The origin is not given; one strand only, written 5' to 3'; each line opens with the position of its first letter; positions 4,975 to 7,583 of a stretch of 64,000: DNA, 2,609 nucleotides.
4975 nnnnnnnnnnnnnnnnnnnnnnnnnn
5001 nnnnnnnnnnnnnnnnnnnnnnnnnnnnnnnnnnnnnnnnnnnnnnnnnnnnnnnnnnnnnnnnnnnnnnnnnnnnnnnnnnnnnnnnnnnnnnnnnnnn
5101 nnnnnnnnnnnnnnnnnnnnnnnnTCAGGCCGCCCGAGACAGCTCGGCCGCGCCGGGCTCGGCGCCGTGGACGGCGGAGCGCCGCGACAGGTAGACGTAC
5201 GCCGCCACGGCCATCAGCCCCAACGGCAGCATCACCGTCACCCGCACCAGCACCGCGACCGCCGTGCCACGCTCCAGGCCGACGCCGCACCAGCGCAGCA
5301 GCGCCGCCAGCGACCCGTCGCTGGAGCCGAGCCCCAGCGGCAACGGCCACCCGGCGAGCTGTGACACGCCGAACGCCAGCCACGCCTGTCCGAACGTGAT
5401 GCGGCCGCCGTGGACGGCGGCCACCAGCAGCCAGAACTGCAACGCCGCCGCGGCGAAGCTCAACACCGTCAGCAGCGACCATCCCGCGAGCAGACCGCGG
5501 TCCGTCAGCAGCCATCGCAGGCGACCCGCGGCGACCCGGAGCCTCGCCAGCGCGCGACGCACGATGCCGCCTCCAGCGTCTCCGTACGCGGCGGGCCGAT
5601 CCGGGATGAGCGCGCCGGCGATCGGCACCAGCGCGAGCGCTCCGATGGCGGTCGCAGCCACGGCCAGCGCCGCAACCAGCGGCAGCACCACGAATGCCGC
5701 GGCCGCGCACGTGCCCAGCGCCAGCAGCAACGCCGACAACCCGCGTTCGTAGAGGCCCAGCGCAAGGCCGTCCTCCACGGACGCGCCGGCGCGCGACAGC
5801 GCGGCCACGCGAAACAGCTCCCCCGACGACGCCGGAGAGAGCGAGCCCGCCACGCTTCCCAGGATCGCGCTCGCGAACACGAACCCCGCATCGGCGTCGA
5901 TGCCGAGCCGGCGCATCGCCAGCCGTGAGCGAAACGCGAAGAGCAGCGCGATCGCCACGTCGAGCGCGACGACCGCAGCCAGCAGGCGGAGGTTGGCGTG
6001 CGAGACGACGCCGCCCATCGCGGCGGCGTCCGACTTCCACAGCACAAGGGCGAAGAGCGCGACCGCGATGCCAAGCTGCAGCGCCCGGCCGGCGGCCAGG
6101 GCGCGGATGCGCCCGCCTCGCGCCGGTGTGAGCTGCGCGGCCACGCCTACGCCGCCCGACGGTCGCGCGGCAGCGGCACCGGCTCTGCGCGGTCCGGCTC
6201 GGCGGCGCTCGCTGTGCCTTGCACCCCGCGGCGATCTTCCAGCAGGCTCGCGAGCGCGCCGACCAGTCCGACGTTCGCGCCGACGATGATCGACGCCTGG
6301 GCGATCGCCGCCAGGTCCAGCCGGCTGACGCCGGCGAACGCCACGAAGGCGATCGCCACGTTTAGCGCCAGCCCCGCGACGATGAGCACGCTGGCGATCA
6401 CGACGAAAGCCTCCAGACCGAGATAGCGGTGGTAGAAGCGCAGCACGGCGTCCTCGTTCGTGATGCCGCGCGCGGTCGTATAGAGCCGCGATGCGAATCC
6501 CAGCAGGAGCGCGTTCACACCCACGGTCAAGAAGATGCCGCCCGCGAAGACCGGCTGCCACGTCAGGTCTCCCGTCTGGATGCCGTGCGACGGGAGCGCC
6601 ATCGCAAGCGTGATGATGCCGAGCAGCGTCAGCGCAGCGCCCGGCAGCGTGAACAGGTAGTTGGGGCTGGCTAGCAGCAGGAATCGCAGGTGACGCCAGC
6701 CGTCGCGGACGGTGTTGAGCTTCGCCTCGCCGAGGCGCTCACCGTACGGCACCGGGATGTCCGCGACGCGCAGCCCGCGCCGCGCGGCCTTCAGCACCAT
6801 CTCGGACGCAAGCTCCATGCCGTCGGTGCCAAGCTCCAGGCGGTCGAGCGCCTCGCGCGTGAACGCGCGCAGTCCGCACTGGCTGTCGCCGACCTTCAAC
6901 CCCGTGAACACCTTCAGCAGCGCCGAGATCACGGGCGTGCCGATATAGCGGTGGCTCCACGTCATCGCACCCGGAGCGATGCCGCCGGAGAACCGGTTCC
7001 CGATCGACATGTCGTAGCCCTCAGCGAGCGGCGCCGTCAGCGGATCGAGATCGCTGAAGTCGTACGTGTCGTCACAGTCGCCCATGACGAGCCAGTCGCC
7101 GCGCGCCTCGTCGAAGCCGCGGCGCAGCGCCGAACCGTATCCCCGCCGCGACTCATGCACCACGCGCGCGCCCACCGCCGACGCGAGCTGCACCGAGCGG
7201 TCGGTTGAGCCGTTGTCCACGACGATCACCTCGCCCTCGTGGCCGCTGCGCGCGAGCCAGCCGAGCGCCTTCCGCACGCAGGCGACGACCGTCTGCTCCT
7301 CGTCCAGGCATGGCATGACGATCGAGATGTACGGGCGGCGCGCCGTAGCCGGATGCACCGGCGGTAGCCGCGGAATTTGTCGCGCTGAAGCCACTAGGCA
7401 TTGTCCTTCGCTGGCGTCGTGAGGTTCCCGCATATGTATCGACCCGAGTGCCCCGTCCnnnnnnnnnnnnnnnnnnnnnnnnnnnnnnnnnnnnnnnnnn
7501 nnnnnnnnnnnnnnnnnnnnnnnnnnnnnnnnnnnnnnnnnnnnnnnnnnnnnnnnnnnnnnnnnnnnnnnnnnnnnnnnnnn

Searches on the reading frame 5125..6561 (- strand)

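Call 20: search_protein_families(library=pfam, proteins=[window:5125-6561:-], max_evalue=0.00001)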
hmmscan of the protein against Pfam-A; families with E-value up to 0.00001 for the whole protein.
window:5125-6561:- (478 aa): 1 family
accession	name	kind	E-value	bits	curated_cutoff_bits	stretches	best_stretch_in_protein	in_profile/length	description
PF03706.18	LPG_synthase_TM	-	4.5e-20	72.8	33.4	1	161-445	3-296/302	Lysylphosphatidylglycerol synthase TM region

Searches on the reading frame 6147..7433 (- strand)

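Call 20: search_protein_families(library=pfam, proteins=[window:6147-7433:-], max_evalue=0.00001)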
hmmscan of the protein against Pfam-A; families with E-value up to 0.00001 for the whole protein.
window:6147-7433:- (428 aa): 1 family
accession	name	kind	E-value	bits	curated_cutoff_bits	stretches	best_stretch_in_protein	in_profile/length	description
PF00535.33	Glycos_transf_2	-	6.4e-27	95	23.3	1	37-198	1-166/168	Glycosyl transferase family 2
